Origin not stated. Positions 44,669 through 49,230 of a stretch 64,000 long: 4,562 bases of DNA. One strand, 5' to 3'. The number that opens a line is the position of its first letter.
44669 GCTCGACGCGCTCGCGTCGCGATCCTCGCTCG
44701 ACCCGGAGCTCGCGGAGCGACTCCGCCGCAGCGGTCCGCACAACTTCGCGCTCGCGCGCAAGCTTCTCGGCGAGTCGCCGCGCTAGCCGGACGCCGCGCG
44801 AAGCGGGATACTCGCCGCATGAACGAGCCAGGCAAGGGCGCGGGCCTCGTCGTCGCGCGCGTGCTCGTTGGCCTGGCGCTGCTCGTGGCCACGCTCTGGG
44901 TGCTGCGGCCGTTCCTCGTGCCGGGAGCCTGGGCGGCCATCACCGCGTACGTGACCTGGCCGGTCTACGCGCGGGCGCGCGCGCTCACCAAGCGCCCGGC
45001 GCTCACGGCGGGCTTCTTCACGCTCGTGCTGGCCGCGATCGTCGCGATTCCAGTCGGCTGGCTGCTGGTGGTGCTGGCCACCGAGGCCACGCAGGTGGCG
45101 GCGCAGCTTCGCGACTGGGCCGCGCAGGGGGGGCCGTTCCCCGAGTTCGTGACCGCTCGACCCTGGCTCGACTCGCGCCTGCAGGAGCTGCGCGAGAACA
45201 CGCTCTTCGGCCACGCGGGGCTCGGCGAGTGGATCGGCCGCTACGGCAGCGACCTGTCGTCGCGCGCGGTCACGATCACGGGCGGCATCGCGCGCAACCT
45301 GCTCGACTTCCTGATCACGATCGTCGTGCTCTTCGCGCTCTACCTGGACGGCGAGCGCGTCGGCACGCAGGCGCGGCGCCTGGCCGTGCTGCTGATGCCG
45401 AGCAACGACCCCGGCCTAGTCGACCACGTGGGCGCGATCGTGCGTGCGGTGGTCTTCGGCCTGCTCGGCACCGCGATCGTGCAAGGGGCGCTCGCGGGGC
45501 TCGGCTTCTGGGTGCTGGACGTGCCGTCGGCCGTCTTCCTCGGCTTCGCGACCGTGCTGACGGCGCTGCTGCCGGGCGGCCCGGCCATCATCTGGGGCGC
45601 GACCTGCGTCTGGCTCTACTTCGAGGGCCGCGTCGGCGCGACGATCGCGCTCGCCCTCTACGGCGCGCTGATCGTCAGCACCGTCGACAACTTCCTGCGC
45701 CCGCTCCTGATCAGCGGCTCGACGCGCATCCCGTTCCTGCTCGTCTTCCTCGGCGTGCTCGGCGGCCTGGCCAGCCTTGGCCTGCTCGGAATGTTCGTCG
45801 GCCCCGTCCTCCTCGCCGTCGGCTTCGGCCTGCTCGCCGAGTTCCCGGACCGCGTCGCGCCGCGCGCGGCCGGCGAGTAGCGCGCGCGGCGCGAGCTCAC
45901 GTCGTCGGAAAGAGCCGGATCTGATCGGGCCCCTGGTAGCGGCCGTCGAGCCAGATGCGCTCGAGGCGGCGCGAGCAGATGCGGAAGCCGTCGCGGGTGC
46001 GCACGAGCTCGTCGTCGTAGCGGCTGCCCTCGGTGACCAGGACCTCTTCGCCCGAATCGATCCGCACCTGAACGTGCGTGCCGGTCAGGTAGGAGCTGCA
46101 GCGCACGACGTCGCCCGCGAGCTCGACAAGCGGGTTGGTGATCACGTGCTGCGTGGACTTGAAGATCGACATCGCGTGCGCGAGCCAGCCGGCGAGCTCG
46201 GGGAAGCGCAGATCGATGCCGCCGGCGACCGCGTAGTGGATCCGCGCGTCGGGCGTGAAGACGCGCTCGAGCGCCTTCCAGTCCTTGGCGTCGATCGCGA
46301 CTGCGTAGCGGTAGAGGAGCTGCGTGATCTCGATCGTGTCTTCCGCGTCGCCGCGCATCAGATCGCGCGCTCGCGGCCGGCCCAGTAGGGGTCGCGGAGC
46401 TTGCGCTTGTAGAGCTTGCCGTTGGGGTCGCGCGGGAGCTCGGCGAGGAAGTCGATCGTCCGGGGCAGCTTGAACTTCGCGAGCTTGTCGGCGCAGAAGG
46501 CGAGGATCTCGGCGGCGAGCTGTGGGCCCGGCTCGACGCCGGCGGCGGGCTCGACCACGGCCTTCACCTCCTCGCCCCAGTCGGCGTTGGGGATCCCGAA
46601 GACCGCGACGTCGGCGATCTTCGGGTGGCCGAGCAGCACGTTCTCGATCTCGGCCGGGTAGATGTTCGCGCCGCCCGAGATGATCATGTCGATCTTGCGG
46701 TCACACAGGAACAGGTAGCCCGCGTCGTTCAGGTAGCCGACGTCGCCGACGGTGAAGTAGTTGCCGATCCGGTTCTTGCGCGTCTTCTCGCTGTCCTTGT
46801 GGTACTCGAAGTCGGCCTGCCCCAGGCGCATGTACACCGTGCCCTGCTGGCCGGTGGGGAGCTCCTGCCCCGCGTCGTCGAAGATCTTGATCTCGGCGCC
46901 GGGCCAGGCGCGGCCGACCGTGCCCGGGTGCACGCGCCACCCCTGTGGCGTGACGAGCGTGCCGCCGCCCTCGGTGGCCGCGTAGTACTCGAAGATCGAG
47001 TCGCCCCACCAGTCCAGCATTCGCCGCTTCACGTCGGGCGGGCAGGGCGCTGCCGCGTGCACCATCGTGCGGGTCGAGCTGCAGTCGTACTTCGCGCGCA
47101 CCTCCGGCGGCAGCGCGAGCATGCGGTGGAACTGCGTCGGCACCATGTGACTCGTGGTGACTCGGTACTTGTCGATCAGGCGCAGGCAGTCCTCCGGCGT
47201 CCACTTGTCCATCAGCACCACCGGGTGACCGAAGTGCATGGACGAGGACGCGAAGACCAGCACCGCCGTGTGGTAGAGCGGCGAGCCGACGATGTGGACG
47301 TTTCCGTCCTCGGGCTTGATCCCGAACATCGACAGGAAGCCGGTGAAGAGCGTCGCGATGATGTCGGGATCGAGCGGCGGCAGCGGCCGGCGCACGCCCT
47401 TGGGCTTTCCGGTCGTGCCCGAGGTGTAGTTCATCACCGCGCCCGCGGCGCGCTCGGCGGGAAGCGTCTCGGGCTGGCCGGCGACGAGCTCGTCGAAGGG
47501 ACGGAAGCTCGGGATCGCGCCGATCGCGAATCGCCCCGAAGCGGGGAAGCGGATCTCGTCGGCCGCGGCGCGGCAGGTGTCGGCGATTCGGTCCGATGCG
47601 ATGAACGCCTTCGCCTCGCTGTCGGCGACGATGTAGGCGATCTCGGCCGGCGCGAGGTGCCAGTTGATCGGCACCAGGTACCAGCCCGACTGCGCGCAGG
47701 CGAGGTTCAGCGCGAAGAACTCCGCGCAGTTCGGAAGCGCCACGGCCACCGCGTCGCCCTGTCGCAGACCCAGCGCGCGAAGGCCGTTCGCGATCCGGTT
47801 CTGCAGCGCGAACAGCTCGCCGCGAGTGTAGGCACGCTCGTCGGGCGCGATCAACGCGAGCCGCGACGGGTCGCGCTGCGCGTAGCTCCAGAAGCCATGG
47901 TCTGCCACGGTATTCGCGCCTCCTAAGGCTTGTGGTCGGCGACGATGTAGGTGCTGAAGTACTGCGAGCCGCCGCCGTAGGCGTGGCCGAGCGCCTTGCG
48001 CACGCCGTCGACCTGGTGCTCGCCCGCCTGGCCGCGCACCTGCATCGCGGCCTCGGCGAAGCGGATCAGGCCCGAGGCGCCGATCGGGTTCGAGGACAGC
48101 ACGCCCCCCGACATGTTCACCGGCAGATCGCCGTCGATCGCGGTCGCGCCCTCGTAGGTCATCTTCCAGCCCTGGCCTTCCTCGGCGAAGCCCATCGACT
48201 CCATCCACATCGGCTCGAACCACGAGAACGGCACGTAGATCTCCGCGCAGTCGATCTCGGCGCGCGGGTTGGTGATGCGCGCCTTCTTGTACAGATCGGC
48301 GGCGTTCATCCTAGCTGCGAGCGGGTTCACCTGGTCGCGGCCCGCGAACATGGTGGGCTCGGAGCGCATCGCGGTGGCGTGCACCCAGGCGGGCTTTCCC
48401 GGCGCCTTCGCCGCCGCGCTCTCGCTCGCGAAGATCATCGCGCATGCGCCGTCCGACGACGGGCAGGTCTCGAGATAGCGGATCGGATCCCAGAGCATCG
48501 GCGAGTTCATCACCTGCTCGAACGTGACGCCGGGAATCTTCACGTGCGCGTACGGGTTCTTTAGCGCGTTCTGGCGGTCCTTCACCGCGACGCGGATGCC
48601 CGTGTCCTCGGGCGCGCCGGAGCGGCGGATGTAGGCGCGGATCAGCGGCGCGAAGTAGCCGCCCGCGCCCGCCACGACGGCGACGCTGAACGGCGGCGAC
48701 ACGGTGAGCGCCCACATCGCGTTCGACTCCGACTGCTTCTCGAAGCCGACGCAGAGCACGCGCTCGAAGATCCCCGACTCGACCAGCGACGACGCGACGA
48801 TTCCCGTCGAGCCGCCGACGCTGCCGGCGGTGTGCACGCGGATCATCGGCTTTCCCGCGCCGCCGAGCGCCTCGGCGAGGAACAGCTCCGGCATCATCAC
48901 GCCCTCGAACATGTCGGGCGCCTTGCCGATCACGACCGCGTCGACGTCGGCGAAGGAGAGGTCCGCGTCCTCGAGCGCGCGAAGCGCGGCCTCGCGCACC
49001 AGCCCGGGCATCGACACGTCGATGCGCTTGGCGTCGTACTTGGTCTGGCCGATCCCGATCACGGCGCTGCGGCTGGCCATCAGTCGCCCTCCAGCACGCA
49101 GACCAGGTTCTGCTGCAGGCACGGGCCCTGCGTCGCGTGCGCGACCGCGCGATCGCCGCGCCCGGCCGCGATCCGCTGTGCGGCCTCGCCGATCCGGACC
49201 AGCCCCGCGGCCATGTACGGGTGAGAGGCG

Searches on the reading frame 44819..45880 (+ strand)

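Call 93: search_protein_families(library=pfam, proteins=[window:44819-45880:+])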
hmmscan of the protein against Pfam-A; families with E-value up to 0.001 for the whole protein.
window:44819-45880:+ (353 aa): 1 family
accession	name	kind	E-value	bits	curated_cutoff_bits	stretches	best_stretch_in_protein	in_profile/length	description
PF01594.21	AI-2E_transport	-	3e-37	129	34.3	1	13-334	2-318/327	AI-2E family transporter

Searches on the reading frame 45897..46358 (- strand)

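Call 22: search_protein_families(library=pfam, proteins=[window:45897-46358:-])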
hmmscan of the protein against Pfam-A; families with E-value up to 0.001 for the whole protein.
window:45897-46358:- (153 aa): 3 families
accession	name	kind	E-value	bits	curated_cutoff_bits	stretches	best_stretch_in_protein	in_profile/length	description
PF13577.12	SnoaL_4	-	4.2e-26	91.9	24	1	5-131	3-126/126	SnoaL-like domain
PF12680.13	SnoaL_2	-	0.00018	22.5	27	1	17-99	3-77/102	SnoaL-like domain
PF02982.20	Scytalone_dh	-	0.00087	19.6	27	0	6-44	5-43/160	Scytalone dehydratase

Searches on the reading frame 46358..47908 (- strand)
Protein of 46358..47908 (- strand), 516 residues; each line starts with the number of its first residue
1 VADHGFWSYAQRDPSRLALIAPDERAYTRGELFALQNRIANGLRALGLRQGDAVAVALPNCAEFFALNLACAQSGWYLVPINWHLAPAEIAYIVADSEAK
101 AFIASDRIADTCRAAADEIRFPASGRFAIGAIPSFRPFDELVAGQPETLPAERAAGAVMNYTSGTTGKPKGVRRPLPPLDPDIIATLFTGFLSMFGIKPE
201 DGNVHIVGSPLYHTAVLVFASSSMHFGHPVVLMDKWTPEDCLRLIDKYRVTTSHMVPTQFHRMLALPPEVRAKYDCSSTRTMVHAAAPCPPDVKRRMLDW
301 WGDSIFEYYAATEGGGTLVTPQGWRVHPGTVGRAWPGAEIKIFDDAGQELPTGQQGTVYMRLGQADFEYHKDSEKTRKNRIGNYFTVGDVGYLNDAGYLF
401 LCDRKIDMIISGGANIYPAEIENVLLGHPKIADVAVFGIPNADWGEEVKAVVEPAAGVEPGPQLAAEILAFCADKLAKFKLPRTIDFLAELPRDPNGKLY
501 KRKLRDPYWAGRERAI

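Call 22: search_protein_families(library=pfam, proteins=[window:46358-47908:-])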
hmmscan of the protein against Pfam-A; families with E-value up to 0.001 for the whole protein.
window:46358-47908:- (516 aa): 2 families
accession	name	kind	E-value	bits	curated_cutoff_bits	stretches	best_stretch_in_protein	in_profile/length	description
PF00501.34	AMP-binding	-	3e-69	234.1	29.9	1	8-361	3-375/384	AMP-binding enzyme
PF13193.12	AMP-binding_C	-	2.3e-18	67.3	24.5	1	420-498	1-76/76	AMP-binding enzyme C-terminal domain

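Call 75: search_protein_families(library=ncbifam, proteins=[window:46358-47908:-], max_evalue=1e-10)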
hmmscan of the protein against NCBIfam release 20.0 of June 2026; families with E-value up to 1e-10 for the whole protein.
window:46358-47908:- (516 aa): 88 families (the best 25 are shown)
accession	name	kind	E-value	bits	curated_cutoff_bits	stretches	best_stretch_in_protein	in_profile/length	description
NF009071.0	PRK12406.1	subfamily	8.8e-148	492.9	701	2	141-516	140-510/510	acyl-CoA synthetase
NF038341.1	ligase_FadD4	exception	2e-146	488.4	850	1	19-508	15-504/506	fatty-acid--CoA ligase FadD4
NF009929.0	PRK13390.1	equivalog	1.4e-117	393.2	951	1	35-505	33-501/501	acyl-CoA synthetase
NF004837.0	PRK06187.1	subfamily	8.4e-109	364.2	476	1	10-514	18-528/531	long-chain-fatty-acid--CoA ligase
NF006182.0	PRK08316.1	subfamily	1.3e-88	297.7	663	1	10-508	21-517/523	fatty acyl-CoA synthetase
NF004797.0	PRK06145.1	equivalog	3.8e-75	253.1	850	1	9-508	11-495/499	acyl-CoA synthetase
NF005676.0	PRK07470.1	equivalog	8.1e-74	249.1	774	1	9-506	29-527/544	acyl-CoA synthetase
NF005702.0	PRK07514.1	subfamily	2e-73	247.5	558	1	11-508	14-500/506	malonyl-CoA synthase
NF009921.1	PRK13382.1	exception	2.1e-71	241.3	850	1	4-504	40-528/529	acyl-CoA ligase FadD12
NF005859.1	PRK07788.1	exception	2.9e-71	240.6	875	1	10-506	68-556/560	long-chain-fatty-acid--CoA ligase FadD2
NF038344.1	bile_CoA_BaiB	exception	2.3e-70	237.4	650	1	25-504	45-497/504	bile acid--CoA ligase BaiB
NF009233.0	PRK12583.1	subfamily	1.4e-68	231.7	832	2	158-506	205-548/558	fatty acid CoA ligase family protein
NF052269.1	Staph_lig_FadD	equivalog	7.6e-67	225.8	650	1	10-505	10-490/499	long-chain-fatty-acid--CoA ligase FadD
NF002966.0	PRK03640.1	equivalog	2e-66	224.6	556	1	10-506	12-478/483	o-succinylbenzoate--CoA ligase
NF005857.1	PRK07786.1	exception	9.7e-65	219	733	1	26-508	34-512/513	fatty-acid--CoA ligase FadD5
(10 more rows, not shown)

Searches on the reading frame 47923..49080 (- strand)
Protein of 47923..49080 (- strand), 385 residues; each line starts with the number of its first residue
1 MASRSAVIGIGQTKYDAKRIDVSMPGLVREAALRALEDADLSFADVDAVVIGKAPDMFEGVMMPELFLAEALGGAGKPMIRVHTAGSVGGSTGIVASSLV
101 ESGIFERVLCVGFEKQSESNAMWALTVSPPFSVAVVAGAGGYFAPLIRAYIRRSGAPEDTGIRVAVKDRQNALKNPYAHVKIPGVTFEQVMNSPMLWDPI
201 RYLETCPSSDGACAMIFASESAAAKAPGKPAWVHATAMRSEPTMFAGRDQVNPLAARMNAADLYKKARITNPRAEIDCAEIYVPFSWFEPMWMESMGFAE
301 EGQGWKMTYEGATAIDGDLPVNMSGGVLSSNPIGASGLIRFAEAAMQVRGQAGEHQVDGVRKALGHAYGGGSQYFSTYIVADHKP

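Call 20: search_solved_structures(query=window:47923-49080:-, max_evalue=0.00001)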
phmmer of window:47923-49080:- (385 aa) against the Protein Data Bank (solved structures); distinct sequences matched with E-value up to 0.00001: 18.
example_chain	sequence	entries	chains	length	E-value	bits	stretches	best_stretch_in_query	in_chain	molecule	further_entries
4yzo_A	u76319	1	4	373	7.5e-45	156.7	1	7-374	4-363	Putative acyl-CoA acyltransferase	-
7yvy_A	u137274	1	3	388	9.1e-37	130.1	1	5-370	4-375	Acetyl-CoA acetyltransferase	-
6hsj_A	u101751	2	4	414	1.1e-35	126.5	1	3-373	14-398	SCP2-thiolase (type-1)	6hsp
6hrv_A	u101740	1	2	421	1.2e-35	126.4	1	3-373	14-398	SCP2-thiolase (type-1)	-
7pxp_C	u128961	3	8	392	1.4e-35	126.2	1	7-372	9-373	Benzoylsuccinyl-CoA thiolase subunit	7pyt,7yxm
6esq_A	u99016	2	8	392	9.8e-30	106.9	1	6-350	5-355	acetoacetyl-CoA thiolase | Acetyl-CoA acetyltransferase thiolase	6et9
4u4e_A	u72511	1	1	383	1.6e-25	93.1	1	2-372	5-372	Thiolase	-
6ok1_A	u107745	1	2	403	1.5e-19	73.4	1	4-354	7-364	Lipid-transfer protein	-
9myr_A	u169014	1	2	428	4.8e-18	68.5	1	156-369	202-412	Nonspecific lipid-transfer protein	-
5m3k_C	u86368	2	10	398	8.3e-18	67.7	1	4-380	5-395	2,4-diacetylphloroglucinol biosynthesis protein PhlC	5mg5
3zbk_A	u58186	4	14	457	1e-17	67.4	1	77-368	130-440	3-KETOACYL-COA THIOLASE-LIKE PROTEIN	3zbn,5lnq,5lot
3zbl_A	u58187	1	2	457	1e-17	67.4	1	77-368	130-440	3-KETOACYL-COA THIOLASE-LIKE PROTEIN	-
4bia_A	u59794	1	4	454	2.5e-17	66.1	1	159-361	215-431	3-KETOACYL-COA THIOLASE, PUTATIVE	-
3zbg_A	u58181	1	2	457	2.5e-17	66.1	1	77-368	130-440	3-KETOACYL-COA THIOLASE-LIKE PROTEIN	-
4bi9_A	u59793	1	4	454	4.2e-17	65.4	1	159-361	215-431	3-KETOACYL-COA THIOLASE, PUTATIVE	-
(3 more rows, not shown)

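Call 75: search_protein_families(library=ncbifam, proteins=[window:47923-49080:-], max_evalue=1e-10)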
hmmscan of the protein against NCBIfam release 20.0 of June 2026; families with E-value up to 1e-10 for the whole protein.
window:47923-49080:- (385 aa): 17 families
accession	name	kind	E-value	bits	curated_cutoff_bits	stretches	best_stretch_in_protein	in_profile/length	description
NF006180.0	PRK08313.1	subfamily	2.8e-201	668.4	514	1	3-385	4-387/389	thiolase domain-containing protein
NF004721.0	PRK06065.1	equivalog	2.3e-66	224.3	455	1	3-373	10-384/393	thiolase domain-containing protein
NF004720.0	PRK06064.1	subfamily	3.9e-66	223.4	420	1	4-382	3-387/389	thiolase domain-containing protein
NF004810.0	PRK06157.1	equivalog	3.5e-56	191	403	1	3-372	7-385/400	acetyl-CoA acetyltransferase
NF009228.0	PRK12578.1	subfamily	1.7e-51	175.1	485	1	1-375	1-380/387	thiolase domain-containing protein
NF006102.0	PRK08256.1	subfamily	6.3e-50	170.4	436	1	1-372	1-383/394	lipid-transfer protein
NF053570.1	AcCoTHIOL_METTL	equivalog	6.2e-48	163.5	600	1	6-381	5-382/385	acetyl-CoA acetyltransferase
NF004982.0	PRK06365.1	equivalog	1.8e-47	162.4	695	2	7-247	20-264/430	thiolase domain-containing protein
NF004722.0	PRK06066.1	equivalog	9e-46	156.6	516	1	3-370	4-372/385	thiolase domain-containing protein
NF005704.0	PRK07516.1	subfamily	4.2e-44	151.1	412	1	5-371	4-376/389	thiolase domain-containing protein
NF004811.0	PRK06158.1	subfamily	4.8e-42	144.3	421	1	4-379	9-377/384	acetyl-CoA acetyltransferase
NF005892.0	PRK07855.1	subfamily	2.5e-41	141.9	469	1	2-364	5-373/390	lipid-transfer protein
NF004715.0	PRK06059.1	equivalog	2.4e-38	132.2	424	1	28-369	27-387/399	lipid-transfer protein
NF053628.1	BnzsclthlBbsBGT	equivalog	1.5e-36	126.1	750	1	7-372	9-372/389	benzoylsuccinyl-CoA thiolase subunit BbsB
NF006010.0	PRK08142.1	subfamily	9.2e-28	97.1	462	1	18-371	19-373/388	thiolase domain-containing protein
NF005924.0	PRK07937.1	subfamily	2.2e-23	83.2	419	1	102-353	100-329/353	lipid-transfer protein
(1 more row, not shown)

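Call 83: find_homologous_proteins(query=window:47923-49080:-, max_evalue=1e-30)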
Query window:47923-49080:- (385 aa): 8000 proteins with E <= 1e-30 among 8000 candidates; the best 120 are listed.
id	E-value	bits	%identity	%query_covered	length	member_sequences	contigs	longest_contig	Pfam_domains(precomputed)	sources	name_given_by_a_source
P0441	8.9e-245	829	95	100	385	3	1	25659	PF22691.3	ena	-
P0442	1.2e-242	822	94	100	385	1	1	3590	PF22691.3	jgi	jgi:acetyl-CoA C-acetyltransferase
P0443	2.2e-242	822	94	100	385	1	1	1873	PF22691.3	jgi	jgi:acetyl-CoA C-acetyltransferase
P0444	9.1e-242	820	94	100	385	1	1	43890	PF22691.3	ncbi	-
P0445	9.6e-242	820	94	100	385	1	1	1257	PF22691.3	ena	-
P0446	9.7e-241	816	94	100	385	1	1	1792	PF22691.3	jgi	jgi:acetyl-CoA C-acetyltransferase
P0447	6.5e-240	813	93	100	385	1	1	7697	PF22691.3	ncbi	-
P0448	8.0e-240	813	93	100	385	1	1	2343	PF22691.3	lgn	-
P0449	2.8e-239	811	93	100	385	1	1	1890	PF22691.3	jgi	jgi:acetyl-CoA C-acetyltransferase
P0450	5.0e-239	811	92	100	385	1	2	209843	PF22691.3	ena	-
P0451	6.4e-239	810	92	100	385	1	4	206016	PF22691.3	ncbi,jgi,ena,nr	ncbi:MAG TPA: thiolase domain-containing protein [Myxococcota bacterium]|nr:thiolase domain-containi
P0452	2.3e-237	805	91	100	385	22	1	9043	PF22691.3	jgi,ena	-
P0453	3.0e-237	805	92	100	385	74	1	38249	PF22691.3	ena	-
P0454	1.8e-235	799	92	100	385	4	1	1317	PF22691.3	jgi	-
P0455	2.3e-235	799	91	100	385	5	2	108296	PF22691.3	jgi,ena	-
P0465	1.6e-214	730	82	100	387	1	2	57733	PF00108.30,PF22691.3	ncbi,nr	ncbi:MAG: thiolase domain-containing protein [bacterium]|nr:thiolase domain-containing protein [bact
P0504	9.7e-208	708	79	100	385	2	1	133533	PF22691.3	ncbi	-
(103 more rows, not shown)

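Call 84: find_encoding_contigs(protein=P0504, flank=10000, max_places=2)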
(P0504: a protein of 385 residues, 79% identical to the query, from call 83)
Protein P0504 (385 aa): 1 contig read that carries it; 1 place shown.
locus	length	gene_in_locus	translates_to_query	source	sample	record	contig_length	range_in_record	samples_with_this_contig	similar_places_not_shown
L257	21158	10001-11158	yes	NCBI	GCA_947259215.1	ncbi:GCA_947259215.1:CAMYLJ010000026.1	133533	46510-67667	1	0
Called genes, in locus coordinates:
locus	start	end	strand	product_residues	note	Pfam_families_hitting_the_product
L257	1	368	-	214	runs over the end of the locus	PF00072:Response_reg, PF04545:Sigma70_r4 (faint), PF08281:Sigma70_r4_2, PF00196:GerE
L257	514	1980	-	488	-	PF24837:AMIN-like (faint)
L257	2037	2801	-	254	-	PF01497:Peripla_BP_2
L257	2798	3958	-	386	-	PF01656:CbiA (weak), PF02374:ArsA_ATPase, PF13614:AAA_31 (weak), PF17886:ArsA_HSP20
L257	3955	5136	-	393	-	PF01656:CbiA (weak), PF02374:ArsA_ATPase, PF13614:AAA_31 (weak), PF17886:ArsA_HSP20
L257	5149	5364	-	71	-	-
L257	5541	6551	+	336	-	PF00296:Bac_luciferase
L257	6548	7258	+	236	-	PF03061:4HBT (weak)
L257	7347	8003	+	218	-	PF00440:TetR_N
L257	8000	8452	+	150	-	PF01796:OB_ChsH2_C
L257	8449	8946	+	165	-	PF12172:zf-ChsH2, PF01796:OB_ChsH2_C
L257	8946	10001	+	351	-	-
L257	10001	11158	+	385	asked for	PF22691:Thiolase_C_1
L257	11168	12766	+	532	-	PF00501:AMP-binding, PF13193:AMP-binding_C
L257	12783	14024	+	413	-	PF00067:p450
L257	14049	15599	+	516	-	PF00501:AMP-binding, PF13193:AMP-binding_C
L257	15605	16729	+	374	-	PF02771:Acyl-CoA_dh_N, PF02770:Acyl-CoA_dh_M, PF00441:Acyl-CoA_dh_1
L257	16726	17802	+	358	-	PF00970:FAD_binding_6, PF08030:NAD_binding_6 (faint), PF00175:NAD_binding_1, PF00111:Fer2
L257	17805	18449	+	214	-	PF00719:Pyrophosphatase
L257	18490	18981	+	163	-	PF04306:DUF456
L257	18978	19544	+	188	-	-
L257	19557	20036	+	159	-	-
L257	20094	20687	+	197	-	-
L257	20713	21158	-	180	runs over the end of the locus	PF03168:LEA_2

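Call 86: find_encoding_contigs(protein=P0465, flank=10000, max_places=2)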
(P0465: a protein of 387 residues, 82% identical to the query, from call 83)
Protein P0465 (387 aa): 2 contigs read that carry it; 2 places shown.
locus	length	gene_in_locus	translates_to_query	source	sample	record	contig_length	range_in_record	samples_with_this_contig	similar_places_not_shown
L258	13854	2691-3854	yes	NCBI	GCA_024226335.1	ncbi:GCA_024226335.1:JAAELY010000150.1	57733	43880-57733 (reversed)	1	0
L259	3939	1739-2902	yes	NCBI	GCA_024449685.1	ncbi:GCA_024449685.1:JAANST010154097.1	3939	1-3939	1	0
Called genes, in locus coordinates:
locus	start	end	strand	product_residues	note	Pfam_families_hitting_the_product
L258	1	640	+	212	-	PF00440:TetR_N, PF17925:TetR_C_20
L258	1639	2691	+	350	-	-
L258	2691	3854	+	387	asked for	PF00108:Thiolase_N (faint), PF22691:Thiolase_C_1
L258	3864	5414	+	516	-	PF00501:AMP-binding, PF13193:AMP-binding_C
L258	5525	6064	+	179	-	-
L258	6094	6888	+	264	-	PF00106:adh_short, PF01370:Epimerase (weak), PF08659:KR, PF13561:adh_short_C2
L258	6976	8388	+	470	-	PF01039:Carboxyl_trans, PF03255:ACCA (faint)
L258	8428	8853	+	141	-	PF10604:Polyketide_cyc2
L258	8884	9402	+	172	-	PF00583:Acetyltransf_1, PF13302:Acetyltransf_3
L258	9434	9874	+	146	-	PF01243:PNPOx_N (weak)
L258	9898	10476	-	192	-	PF12007:DUF3501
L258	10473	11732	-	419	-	PF13237:Fer4_10 (weak), PF02754:CCG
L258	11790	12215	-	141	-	PF00210:Ferritin (faint), PF02915:Rubrerythrin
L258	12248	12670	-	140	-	PF01475:FUR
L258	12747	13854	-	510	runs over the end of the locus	PF00171:Aldedh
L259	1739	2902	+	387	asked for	PF00108:Thiolase_N (faint), PF22691:Thiolase_C_1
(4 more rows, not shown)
